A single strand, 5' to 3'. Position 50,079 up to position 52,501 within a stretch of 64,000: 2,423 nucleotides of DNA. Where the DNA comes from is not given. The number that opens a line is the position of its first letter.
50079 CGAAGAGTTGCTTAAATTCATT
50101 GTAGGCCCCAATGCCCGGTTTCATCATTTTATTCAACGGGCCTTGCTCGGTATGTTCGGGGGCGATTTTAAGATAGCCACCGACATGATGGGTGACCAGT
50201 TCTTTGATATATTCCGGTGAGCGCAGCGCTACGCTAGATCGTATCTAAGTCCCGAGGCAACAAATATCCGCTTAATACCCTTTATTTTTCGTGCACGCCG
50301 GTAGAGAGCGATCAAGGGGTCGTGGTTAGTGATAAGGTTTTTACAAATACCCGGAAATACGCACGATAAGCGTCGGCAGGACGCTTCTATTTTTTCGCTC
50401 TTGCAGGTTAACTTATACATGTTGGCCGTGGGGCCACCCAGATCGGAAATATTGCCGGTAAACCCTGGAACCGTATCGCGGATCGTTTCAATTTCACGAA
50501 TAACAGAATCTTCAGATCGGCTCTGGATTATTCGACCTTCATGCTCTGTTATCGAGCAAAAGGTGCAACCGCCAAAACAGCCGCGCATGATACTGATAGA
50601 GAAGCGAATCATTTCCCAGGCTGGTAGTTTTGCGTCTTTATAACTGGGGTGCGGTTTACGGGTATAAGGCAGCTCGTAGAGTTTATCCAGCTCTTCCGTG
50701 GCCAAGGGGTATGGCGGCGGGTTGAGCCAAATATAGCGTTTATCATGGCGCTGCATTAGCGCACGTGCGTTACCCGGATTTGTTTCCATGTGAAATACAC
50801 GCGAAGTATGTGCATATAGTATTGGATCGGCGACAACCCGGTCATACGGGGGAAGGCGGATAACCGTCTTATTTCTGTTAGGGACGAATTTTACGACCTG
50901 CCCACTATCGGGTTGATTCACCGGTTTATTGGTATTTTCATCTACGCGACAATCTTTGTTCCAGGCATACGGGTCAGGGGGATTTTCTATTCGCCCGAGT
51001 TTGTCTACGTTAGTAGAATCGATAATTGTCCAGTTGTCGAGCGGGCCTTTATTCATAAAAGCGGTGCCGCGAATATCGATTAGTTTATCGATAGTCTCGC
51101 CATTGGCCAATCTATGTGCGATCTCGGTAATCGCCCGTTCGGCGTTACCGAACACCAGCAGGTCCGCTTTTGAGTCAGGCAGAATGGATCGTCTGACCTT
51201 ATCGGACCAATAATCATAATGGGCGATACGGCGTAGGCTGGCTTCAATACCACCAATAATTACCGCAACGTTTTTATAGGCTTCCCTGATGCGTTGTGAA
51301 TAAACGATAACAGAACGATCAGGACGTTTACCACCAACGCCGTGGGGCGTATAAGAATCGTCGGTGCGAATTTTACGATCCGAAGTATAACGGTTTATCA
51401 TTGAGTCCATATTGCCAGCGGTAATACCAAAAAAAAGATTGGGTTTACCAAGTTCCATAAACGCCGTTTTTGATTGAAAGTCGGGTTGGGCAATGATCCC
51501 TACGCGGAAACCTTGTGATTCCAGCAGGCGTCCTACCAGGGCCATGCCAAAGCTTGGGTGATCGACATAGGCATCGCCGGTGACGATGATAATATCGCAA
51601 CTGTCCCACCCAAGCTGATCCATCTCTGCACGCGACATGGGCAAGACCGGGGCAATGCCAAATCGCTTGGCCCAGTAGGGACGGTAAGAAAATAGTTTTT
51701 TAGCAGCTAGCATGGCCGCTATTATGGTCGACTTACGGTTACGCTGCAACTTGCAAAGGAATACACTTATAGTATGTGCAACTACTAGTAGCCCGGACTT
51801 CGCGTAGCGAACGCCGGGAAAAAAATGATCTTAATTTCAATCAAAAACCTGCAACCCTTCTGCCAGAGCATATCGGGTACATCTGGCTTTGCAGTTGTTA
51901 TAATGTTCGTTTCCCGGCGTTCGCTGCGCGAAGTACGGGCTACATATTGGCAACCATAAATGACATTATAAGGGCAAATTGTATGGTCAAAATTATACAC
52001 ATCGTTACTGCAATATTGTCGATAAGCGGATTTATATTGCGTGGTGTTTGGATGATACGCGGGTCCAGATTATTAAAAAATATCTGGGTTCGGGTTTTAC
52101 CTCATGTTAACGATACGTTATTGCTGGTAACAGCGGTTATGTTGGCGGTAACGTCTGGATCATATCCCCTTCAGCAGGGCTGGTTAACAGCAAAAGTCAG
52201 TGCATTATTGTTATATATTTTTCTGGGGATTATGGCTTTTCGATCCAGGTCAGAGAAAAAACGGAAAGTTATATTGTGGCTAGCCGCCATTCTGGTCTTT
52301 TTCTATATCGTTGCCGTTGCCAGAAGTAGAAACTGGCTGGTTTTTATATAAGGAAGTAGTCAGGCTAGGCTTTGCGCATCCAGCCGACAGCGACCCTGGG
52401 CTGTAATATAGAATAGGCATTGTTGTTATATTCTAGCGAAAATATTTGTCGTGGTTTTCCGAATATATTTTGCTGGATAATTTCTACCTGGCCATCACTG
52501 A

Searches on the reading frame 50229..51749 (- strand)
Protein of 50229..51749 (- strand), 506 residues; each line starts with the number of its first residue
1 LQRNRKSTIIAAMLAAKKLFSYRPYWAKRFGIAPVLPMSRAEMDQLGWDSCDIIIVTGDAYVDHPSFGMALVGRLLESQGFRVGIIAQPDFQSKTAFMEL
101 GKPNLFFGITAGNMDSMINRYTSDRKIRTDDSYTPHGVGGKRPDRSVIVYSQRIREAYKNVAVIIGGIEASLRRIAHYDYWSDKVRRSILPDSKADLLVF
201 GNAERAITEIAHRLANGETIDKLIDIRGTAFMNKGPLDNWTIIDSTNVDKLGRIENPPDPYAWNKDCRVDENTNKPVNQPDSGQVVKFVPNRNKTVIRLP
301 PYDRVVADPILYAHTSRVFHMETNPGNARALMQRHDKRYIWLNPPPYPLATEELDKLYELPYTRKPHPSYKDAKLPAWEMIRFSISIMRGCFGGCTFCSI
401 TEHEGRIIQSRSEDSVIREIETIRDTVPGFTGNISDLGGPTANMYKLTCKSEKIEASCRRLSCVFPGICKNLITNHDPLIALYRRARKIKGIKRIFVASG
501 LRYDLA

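Call 57: find_homologous_proteins(query=window:50229-51749:-, max_evalue=1e-50)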
Query window:50229-51749:- (506 aa): 8000 proteins with E <= 1e-50 among 8000 candidates; the best 120 are listed.
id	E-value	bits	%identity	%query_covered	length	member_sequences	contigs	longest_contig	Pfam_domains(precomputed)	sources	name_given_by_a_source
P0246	0.0e+0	1156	100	98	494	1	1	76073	PF04055.28,PF08497.16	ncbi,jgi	-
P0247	8.7e-261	884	76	98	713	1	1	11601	PF04055.28,PF11842.14,PF08497.16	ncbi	ncbi:MAG: YgiQ family radical SAM protein [Gammaproteobacteria bacterium]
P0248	3.8e-260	882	76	98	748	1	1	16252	PF04055.28,PF11842.14,PF08497.16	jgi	-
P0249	1.7e-259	880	75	98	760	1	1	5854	PF04055.28,PF11842.14,PF08497.16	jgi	jgi:uncharacterized radical SAM protein YgiQ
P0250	2.5e-259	879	75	98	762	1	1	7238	PF04055.28,PF11842.14,PF08497.16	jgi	jgi:uncharacterized radical SAM protein YgiQ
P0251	6.9e-259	878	75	98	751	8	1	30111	PF04055.28,PF11842.14,PF08497.16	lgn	-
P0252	8.2e-259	878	76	98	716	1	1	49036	PF04055.28,PF11842.14,PF08497.16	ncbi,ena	-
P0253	1.1e-258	877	75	98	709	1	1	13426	PF04055.28,PF11842.14,PF08497.16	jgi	-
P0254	1.2e-258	877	76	98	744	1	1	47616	PF04055.28,PF11842.14,PF08497.16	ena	-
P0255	1.2e-258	877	75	98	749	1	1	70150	PF04055.28,PF11842.14,PF08497.16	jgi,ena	-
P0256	1.4e-258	877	75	98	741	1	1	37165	PF04055.28,PF11842.14,PF08497.16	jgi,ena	-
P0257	1.6e-258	877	74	98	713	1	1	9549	PF04055.28,PF11842.14,PF08497.16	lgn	-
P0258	7.1e-258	874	74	98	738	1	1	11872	PF04055.28,PF11842.14,PF08497.16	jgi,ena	-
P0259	1.2e-257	874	74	98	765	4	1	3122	PF04055.28,PF11842.14,PF08497.16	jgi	jgi:uncharacterized radical SAM protein YgiQ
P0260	1.8e-257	873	75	98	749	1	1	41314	PF04055.28,PF11842.14,PF08497.16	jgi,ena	-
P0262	2.0e-257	873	75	98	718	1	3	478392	PF04055.28,PF11842.14,PF08497.16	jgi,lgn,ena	-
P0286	2.2e-253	860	73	98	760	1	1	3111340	PF04055.28,PF11842.14,PF08497.16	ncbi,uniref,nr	ncbi:YgiQ family radical SAM protein [Sulfuriflexus mobilis]|uniref:YgiQ family radical SAM protein 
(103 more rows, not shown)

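Call 58: find_encoding_contigs(protein=P0252, flank=8000, max_places=1)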
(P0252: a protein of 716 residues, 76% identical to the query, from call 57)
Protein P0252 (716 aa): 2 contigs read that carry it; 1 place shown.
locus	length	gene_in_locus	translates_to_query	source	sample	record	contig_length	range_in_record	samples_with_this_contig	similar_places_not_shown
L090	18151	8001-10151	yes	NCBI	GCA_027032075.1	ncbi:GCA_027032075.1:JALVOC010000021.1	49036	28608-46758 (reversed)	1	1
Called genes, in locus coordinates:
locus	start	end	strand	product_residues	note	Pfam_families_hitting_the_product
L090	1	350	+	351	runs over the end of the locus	-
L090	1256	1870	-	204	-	PF13500:AAA_26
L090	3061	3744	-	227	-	PF01656:CbiA, PF13500:AAA_26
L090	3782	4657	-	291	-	PF01209:Ubie_methyltran, PF00891:Methyltransf_2, PF13489:Methyltransf_23, PF08241:Methyltransf_11, PF08242:Methyltransf_12, PF13649:Methyltransf_25, PF13847:Methyltransf_31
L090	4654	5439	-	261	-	PF00561:Abhydrolase_1, PF00975:Thioesterase (weak), PF12146:Hydrolase_4, PF12697:Abhydrolase_6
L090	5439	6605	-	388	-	PF00155:Aminotran_1_2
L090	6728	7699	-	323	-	PF04055:Radical_SAM, PF06968:BATS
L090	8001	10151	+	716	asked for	PF08497:Radical_SAM_N, PF04055:Radical_SAM, PF11842:DUF3362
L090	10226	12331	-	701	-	PF00072:Response_reg, PF00989:PAS, PF08448:PAS_4, PF13188:PAS_8, PF13426:PAS_9, PF08447:PAS_3, PF00990:GGDEF, PF00563:EAL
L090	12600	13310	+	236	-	PF18912:DZR_2, PF00156:Pribosyltran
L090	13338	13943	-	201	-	-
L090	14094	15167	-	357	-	PF13428:TPR_14 (faint), PF12895:ANAPC3 (faint), PF13174:TPR_6 (faint), PF07719:TPR_2 (faint), PF23914:TPR_CcmH_CycH (weak), PF13432:TPR_16, PF14559:TPR_19, PF13432:TPR_16 (weak), +6 more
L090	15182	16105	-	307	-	PF13191:AAA_16, PF13401:AAA_22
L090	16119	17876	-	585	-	PF07660:STN (faint), PF07655:Secretin_N_2, PF00263:Secretin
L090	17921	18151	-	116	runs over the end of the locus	-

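Call 59: find_encoding_contigs(protein=P0286, flank=8000, max_places=1)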
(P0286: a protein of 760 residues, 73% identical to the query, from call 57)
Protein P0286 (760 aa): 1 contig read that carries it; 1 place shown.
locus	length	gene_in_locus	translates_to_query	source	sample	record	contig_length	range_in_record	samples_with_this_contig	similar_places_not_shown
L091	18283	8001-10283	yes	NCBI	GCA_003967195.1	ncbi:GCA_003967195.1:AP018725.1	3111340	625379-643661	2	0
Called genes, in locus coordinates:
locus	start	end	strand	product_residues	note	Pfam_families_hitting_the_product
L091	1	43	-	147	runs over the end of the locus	PF00383:dCMP_cyt_deam_1, PF14437:MafB19-deam (weak)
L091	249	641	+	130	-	PF14358:DUF4405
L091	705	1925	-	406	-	PF00999:Na_H_Exchanger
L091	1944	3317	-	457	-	PF06965:Na_H_antiport_1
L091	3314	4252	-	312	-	PF00126:HTH_1, PF03466:LysR_substrate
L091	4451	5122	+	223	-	PF01027:Bax1-I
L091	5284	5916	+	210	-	PF00484:Pro_CA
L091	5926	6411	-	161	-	-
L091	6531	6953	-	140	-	PF01124:MAPEG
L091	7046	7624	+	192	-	PF00440:TetR_N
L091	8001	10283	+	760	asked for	PF08497:Radical_SAM_N, PF04055:Radical_SAM, PF11842:DUF3362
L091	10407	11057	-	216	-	PF02798:GST_N (weak), PF13409:GST_N_2, PF13417:GST_N_3, PF00043:GST_C, PF13410:GST_C_2, PF14497:GST_C_3 (weak)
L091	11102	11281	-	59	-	PF11216:DUF3012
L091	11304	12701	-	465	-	PF03448:MgtE_N, PF00571:CBS, PF01769:MgtE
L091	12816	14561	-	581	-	PF05524:PEP-utilisers_N, PF00391:PEP-utilizers, PF02896:PEP-utilizers_C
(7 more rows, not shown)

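Call 60: find_encoding_contigs(protein=P0262, flank=8000, max_places=1)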
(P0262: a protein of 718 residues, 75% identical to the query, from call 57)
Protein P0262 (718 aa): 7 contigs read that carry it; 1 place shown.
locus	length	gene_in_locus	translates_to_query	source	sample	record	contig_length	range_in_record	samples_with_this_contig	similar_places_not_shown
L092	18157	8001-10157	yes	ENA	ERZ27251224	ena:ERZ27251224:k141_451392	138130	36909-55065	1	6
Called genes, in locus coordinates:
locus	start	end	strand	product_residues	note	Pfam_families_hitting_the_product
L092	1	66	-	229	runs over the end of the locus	PF05988:DUF899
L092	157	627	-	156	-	PF08327:AHSA1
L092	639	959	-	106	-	PF12802:MarR_2, PF12840:HTH_20, PF13412:HTH_24 (weak), PF01022:HTH_5, PF08279:HTH_11 (faint)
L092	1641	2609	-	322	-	PF10017:Methyltransf_33, PF13649:Methyltransf_25 (faint)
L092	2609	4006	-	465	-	PF12867:DinB_2 (weak), PF03781:FGE-sulfatase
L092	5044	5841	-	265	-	PF03476:MOSC_N, PF03473:MOSC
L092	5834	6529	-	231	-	PF07209:DUF1415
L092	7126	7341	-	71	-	PF00313:CSD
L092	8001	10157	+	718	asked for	PF08497:Radical_SAM_N, PF04055:Radical_SAM, PF11842:DUF3362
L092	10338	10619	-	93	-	PF00639:Rotamase, PF13145:Rotamase_2 (weak), PF13616:Rotamase_3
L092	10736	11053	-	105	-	PF08770:SoxZ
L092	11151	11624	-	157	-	PF13501:SoxY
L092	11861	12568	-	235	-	PF00072:Response_reg, PF00486:Trans_reg_C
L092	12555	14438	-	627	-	PF00512:HisKA, PF02518:HATPase_c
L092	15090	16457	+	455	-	PF12899:Glyco_hydro_100, PF06202:GDE_C (faint)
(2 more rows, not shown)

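Call 86: search_protein_families(library=padloc, proteins=[window:50229-51749:-], max_evalue=0.001)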
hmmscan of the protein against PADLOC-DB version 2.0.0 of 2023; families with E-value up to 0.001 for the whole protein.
window:50229-51749:- (506 aa): 0 families

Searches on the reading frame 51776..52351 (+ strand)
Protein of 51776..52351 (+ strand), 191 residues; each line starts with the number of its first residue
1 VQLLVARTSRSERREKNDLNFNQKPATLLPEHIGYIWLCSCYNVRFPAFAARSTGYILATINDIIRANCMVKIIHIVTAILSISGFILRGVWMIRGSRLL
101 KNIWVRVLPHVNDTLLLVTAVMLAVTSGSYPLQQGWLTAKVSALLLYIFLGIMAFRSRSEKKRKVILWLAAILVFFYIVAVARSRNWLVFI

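Call 3: search_protein_families(library=pfam, proteins=[window:51776-52351:+], max_evalue=0.1)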
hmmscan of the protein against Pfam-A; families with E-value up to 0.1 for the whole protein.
window:51776-52351:+ (191 aa): 1 family
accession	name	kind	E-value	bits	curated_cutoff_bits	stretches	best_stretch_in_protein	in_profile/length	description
PF04247.17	SirB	-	8.4e-38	129.6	30.9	1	70-185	3-118/120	Invasion gene expression up-regulator, SirB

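Call 4: search_protein_families(library=ncbifam, proteins=[window:51776-52351:+], max_evalue=0.1)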
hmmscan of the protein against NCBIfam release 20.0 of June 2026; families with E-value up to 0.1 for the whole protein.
window:51776-52351:+ (191 aa): 1 family
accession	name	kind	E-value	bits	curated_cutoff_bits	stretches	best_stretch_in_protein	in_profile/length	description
NF007622.0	PRK10278.1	exception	7.3e-16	58.5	190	1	70-185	6-125/130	invasion regulator SirB2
